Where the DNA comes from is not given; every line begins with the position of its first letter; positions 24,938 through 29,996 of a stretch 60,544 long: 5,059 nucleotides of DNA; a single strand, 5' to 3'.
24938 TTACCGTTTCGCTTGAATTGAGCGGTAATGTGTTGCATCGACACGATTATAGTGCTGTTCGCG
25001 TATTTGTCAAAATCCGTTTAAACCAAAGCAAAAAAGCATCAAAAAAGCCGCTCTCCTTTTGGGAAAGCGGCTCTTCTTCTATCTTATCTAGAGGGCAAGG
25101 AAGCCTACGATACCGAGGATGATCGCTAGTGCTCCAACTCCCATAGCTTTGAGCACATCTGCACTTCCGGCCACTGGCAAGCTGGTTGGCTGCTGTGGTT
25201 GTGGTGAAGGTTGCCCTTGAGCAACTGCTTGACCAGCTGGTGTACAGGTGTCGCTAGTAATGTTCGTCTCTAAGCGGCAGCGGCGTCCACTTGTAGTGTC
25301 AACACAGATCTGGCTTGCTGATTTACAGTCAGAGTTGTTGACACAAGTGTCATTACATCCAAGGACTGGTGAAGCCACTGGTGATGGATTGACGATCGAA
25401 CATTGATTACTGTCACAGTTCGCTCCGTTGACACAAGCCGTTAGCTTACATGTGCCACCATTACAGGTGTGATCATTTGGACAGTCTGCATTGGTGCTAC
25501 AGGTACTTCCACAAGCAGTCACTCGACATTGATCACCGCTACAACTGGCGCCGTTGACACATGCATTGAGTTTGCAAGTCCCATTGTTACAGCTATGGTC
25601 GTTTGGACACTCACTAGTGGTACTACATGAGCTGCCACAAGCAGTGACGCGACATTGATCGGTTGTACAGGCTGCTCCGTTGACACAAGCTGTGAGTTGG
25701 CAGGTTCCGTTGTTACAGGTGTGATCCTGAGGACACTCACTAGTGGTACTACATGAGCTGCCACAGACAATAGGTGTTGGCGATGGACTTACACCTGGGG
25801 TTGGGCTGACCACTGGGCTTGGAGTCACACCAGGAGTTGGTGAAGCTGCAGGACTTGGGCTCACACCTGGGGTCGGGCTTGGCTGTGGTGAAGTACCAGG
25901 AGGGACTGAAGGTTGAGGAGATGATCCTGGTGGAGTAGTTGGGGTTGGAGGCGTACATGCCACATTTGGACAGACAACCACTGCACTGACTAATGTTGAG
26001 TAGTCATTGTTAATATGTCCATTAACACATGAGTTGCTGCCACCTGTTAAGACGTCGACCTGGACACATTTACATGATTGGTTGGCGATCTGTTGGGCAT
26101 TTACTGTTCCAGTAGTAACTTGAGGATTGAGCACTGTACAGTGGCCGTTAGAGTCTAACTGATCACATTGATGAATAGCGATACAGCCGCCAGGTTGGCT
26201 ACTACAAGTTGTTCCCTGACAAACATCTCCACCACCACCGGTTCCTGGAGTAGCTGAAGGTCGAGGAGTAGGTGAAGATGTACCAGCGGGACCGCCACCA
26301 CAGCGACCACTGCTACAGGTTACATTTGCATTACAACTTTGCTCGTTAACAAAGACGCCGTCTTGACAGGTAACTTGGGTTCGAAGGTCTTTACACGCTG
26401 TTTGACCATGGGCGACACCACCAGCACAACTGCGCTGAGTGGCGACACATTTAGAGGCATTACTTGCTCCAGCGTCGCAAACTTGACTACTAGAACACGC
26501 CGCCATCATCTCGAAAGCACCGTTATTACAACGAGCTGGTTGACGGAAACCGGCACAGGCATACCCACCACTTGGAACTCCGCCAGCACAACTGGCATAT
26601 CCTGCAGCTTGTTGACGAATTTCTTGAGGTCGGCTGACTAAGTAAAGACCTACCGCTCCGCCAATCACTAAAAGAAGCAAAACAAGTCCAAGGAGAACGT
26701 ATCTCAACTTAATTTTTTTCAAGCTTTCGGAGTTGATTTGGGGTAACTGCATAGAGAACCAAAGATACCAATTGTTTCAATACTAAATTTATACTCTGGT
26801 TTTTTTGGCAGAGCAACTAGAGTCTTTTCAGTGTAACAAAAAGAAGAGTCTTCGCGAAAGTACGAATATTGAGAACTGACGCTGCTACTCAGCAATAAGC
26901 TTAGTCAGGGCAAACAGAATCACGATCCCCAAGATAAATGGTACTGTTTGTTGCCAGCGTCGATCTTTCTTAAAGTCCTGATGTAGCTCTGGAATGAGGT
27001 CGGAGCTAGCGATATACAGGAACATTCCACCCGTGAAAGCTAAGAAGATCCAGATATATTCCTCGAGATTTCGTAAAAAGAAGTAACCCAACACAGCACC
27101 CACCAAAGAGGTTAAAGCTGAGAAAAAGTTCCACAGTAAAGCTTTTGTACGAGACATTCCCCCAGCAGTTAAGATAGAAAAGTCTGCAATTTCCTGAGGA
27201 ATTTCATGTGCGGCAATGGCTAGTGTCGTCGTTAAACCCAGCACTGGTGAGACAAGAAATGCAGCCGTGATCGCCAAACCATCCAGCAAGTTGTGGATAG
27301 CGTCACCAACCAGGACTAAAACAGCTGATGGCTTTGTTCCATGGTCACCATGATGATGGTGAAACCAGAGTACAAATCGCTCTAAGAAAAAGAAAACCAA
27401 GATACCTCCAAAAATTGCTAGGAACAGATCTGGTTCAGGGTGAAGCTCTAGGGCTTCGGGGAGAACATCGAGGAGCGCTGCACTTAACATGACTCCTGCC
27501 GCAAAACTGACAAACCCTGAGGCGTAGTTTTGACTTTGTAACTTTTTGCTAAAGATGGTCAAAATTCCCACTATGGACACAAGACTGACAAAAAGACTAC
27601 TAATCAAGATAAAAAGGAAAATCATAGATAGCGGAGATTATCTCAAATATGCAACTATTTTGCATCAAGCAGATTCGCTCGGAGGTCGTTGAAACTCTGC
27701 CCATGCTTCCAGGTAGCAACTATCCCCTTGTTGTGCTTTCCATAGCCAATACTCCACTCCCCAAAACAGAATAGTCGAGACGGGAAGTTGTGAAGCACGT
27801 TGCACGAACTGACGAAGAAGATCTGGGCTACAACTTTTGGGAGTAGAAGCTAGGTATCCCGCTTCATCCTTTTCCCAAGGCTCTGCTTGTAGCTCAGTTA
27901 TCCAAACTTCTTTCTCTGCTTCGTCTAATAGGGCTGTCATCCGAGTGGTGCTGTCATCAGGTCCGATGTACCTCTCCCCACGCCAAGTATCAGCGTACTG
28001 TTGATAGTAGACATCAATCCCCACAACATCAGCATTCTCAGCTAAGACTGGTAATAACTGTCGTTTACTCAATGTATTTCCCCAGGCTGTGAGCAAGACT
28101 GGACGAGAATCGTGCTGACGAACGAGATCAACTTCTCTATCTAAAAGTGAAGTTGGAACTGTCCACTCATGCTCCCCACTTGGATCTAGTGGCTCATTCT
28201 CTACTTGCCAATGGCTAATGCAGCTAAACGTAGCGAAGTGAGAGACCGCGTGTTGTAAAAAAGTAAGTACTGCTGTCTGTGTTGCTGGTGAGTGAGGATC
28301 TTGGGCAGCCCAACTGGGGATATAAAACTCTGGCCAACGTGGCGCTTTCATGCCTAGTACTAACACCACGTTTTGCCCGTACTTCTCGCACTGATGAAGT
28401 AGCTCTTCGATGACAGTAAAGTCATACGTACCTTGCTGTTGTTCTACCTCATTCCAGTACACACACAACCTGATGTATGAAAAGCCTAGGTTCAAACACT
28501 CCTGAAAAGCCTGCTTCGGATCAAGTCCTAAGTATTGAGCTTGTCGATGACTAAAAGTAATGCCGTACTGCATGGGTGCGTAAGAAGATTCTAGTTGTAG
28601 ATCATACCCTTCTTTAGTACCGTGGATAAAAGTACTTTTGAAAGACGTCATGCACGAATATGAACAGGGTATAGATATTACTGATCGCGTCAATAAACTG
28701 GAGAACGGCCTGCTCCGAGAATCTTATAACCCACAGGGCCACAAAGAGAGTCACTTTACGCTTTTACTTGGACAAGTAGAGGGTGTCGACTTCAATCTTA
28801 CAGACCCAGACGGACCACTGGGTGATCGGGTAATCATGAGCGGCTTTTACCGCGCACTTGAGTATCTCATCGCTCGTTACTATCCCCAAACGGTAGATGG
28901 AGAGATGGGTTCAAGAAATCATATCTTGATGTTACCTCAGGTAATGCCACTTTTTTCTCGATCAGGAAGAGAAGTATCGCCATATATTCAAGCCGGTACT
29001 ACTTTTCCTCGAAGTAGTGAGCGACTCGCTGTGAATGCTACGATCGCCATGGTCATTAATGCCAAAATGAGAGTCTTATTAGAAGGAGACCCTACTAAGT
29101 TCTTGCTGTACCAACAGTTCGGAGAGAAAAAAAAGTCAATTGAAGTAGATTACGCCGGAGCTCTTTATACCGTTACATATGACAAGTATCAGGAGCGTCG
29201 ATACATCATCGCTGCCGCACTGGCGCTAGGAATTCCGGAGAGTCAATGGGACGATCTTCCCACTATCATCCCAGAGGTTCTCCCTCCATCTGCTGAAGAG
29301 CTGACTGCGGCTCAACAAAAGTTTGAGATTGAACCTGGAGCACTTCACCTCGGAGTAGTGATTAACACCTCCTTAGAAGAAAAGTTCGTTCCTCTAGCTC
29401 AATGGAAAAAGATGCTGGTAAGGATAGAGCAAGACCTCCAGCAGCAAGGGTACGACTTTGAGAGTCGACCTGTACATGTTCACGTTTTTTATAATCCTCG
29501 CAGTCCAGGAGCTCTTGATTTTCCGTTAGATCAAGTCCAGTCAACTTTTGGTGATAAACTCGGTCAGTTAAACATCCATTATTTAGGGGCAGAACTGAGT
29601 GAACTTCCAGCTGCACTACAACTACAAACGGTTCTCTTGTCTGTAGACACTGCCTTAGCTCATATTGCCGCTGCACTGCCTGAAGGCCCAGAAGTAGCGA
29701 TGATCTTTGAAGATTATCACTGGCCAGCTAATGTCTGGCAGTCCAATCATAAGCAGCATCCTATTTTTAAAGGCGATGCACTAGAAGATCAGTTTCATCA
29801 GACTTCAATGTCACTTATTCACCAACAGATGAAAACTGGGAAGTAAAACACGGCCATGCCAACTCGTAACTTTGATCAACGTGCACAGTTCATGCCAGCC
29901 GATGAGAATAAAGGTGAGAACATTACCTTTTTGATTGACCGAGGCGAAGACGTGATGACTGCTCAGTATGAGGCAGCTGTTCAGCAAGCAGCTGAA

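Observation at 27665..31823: Candidate envelope-glycosylation locus: clan-A glycoside hydrolase divergent from two tandem, highly divergent GT9-like genes plus DedA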

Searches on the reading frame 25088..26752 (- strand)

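Call 3: search_protein_families(library=pfam, proteins=[window:25088-26752:-], max_evalue=1)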
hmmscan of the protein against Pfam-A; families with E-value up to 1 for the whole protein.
window:25088-26752:- (554 aa): 1 family
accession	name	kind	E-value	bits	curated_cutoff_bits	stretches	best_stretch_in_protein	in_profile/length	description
PF18883.6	AC_1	-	0.055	13.9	27.1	0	381-420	27-66/114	Autochaperone Domain Type 1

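Call 20: search_protein_families(library=ncbifam, proteins=[window:25088-26752:-], max_evalue=1)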
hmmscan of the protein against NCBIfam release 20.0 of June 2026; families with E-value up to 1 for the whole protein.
window:25088-26752:- (554 aa): 1 family
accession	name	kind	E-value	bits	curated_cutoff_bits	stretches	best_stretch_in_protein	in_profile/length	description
NF041399.1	XopAD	subfamily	0.36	7.9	2000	1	337-467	170-300/2133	XopAD/skwp family type III secretion system effector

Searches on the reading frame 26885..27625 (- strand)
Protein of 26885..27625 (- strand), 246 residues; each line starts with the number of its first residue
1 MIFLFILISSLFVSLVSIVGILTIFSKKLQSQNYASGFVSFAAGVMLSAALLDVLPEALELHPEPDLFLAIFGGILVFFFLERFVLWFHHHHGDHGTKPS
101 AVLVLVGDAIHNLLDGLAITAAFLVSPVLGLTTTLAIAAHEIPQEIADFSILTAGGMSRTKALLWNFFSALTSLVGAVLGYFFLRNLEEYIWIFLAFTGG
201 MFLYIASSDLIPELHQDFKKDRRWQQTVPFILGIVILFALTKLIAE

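Call 3: search_protein_families(library=pfam, proteins=[window:26885-27625:-], max_evalue=1)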
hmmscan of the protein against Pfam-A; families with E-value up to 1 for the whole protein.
window:26885-27625:- (246 aa): 3 families
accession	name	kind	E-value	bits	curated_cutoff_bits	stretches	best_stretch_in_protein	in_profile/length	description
PF02535.28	Zip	-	2.5e-40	139.1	35.1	2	94-239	171-321/323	ZIP Zinc transporter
PF04138.20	GtrA_DPMS_TM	-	0.058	14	26.1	1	32-87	62-117/117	GtrA/DPMS, transmembrane domain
PF06912.16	DUF1275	-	0.65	10.2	25.4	0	30-203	46-192/193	Protein of unknown function (DUF1275)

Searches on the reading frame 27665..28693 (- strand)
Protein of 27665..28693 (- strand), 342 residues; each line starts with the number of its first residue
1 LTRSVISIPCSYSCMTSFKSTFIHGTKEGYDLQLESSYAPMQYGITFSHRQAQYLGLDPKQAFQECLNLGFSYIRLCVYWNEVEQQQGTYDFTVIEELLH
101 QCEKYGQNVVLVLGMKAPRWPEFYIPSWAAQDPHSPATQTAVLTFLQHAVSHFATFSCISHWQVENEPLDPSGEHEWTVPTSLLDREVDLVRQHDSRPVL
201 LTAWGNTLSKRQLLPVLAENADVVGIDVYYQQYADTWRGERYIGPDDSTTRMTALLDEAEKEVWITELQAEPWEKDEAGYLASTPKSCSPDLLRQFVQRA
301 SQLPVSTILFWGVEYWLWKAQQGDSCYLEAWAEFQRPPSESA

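Call 3: search_protein_families(library=pfam, proteins=[window:27665-28693:-], max_evalue=1)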
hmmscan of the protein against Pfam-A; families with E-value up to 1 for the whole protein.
window:27665-28693:- (342 aa): 4 families
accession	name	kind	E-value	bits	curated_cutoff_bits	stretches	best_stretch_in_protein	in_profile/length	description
PF02449.21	Glyco_hydro_42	-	3.6e-05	23.7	21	1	62-117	15-71/376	Beta-galactosidase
PF00331.26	Glyco_hydro_10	-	4.7e-05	23.2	22.1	1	80-173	47-134/311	Glycosyl hydrolase family 10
PF00150.24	Cellulase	-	6.5e-05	23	23.5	1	60-227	24-191/272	Cellulase (glycosyl hydrolase family 5)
PF01301.25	Glyco_hydro_35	-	0.008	16.2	27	1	62-102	29-69/319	Glycosyl hydrolases family 35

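Call 20: search_protein_families(library=ncbifam, proteins=[window:27665-28693:-], max_evalue=1)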
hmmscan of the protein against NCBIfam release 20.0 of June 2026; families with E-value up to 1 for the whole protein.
window:27665-28693:- (342 aa): 1 family
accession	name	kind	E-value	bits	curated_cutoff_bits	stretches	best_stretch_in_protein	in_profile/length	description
NF051902.1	GH35_fam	subfamily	1.3e-05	24.1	500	1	74-133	52-111/510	GH35 family beta-galactosidase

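Call 73: search_solved_structures(query=window:27665-28582:-, max_evalue=1)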
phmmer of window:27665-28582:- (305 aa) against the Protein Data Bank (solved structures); distinct sequences matched with E-value up to 1: 20.
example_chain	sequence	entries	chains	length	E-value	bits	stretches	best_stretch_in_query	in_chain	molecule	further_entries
3wub_A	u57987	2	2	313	0.00014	24.4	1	26-141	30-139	Endo-1,4-beta-xylanase A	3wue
6t5o_AAA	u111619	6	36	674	0.00019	24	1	34-135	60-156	Glyco_hydro_42M domain-containing protein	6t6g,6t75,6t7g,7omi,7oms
3wuf_A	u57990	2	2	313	0.00026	23.5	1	28-141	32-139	Endo-1,4-beta-xylanase A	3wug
6q8m_A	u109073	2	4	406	0.00072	22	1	41-140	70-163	Beta-xylanase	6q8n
7kmn_A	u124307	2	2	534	0.0026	20.2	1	30-95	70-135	Beta-galactosidase, GH35 family | Beta-galactosidase, GH35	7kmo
8fa5_B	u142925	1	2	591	0.0057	19.1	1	24-92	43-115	Beta-galactosidase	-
8fa4_B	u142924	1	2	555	0.0065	18.9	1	31-96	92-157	Glycoside hydrolase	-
5bx9_A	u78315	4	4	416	0.016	17.7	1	14-131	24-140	PslG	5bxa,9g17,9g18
4zn2_A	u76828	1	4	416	0.016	17.7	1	14-131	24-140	PslG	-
4d1i_A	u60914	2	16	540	0.024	17.1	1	30-95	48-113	BETA-GALACTOSIDASE, PUTATIVE, BGL35A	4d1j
5jaw_A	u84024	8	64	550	0.025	17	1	30-95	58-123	Beta-galactosidase, putative, bgl35A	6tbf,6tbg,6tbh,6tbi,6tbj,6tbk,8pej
6lvw_A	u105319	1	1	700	0.028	16.8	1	31-98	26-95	Beta-galactosidase Bga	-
8faa_A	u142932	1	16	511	0.037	16.4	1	25-96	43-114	Beta-galactosidase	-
3d3a_A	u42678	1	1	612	0.12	14.7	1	26-81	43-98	Beta-galactosidase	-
8z47_A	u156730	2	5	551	0.14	14.5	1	32-96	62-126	Beta-galactosidase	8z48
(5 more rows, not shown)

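Call 90: search_protein_families(library=padloc, proteins=[window:27665-28582:-], max_evalue=0.01)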
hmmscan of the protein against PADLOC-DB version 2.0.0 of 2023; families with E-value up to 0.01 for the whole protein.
window:27665-28582:- (305 aa): 0 families

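Call 91: search_protein_families(library=phrogs, proteins=[window:27665-28582:-], max_evalue=0.01)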
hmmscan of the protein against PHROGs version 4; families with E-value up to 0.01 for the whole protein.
window:27665-28582:- (305 aa): 0 families

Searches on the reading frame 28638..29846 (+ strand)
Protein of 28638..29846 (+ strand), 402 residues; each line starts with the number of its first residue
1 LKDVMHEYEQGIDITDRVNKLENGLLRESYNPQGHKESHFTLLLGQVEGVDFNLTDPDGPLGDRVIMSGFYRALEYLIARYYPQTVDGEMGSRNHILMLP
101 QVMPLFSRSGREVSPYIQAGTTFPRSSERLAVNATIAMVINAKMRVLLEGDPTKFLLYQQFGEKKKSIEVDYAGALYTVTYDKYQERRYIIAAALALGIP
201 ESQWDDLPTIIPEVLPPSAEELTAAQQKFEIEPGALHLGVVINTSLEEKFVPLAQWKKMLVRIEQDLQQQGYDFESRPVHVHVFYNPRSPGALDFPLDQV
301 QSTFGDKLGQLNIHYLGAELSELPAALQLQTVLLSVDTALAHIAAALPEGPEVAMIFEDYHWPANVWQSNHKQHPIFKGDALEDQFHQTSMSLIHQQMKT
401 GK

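Call 3: search_protein_families(library=pfam, proteins=[window:28638-29846:+], max_evalue=1)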
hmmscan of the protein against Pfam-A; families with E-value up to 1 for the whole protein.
window:28638-29846:+ (402 aa): 1 family
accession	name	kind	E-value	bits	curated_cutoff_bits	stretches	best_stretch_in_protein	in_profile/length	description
PF01075.23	Glyco_transf_9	-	0.015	15.1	22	1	319-347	173-201/247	Glycosyltransferase family 9 (heptosyltransferase)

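Call 20: search_protein_families(library=ncbifam, proteins=[window:28638-29846:+], max_evalue=1)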
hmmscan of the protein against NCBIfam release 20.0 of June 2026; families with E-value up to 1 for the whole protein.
window:28638-29846:+ (402 aa): 2 families
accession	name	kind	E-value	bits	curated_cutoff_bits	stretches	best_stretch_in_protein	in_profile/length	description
TIGR02193.1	heptsyl_trn_I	equivalog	0.00022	20.6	185.3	1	319-353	245-278/320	lipopolysaccharide heptosyltransferase I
NF008204.0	PRK10964.1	equivalog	0.12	11.5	437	1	320-348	244-272/322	lipopolysaccharide heptosyltransferase RfaC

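Call 90: search_protein_families(library=padloc, proteins=[window:28650-29846:+], max_evalue=0.01)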
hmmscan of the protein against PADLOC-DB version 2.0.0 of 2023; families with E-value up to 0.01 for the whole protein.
window:28650-29846:+ (398 aa): 0 families

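Call 91: search_protein_families(library=phrogs, proteins=[window:28650-29846:+], max_evalue=0.01)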
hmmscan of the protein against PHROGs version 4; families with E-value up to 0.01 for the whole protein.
window:28650-29846:+ (398 aa): 0 families
